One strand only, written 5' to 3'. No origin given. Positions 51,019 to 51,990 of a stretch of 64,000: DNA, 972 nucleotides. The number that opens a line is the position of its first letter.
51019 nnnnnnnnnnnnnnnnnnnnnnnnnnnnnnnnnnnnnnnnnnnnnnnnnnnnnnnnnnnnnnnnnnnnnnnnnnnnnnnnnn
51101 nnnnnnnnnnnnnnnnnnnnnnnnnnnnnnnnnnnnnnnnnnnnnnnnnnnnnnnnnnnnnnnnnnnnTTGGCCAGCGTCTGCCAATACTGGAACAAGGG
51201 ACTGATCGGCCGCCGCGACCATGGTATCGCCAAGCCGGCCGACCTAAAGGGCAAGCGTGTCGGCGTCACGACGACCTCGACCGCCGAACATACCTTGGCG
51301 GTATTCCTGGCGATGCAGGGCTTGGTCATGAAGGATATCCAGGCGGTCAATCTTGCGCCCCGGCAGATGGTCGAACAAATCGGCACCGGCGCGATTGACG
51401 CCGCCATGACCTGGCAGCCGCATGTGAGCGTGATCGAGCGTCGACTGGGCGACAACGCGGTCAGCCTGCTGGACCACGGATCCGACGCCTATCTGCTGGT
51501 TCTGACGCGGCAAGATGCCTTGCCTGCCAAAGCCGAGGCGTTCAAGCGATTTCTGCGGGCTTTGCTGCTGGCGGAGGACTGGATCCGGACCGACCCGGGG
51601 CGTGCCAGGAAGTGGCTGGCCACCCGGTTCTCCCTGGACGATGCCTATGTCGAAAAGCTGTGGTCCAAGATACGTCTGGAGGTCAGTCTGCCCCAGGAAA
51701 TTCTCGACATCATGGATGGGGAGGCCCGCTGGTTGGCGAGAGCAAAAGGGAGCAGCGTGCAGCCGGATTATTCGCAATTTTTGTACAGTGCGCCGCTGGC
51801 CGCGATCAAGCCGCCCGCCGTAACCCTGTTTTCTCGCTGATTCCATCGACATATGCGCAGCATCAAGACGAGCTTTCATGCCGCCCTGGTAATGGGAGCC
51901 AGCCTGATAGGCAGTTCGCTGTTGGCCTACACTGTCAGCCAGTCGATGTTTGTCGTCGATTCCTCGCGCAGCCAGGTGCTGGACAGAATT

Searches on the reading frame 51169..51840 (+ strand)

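Call 92: search_protein_families(library=pfam, proteins=[window:51169-51840:+], max_evalue=0.001)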
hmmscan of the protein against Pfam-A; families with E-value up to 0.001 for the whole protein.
window:51169-51840:+ (223 aa): 2 families
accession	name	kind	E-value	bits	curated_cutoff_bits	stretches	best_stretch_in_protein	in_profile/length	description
PF09084.16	NMT1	-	3.1e-18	66.9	20.5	1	2-146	67-216/216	NMT1/THI5 like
PF13379.11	NMT1_2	-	2.4e-09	37.8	24.7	1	22-148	118-246/252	NMT1-like family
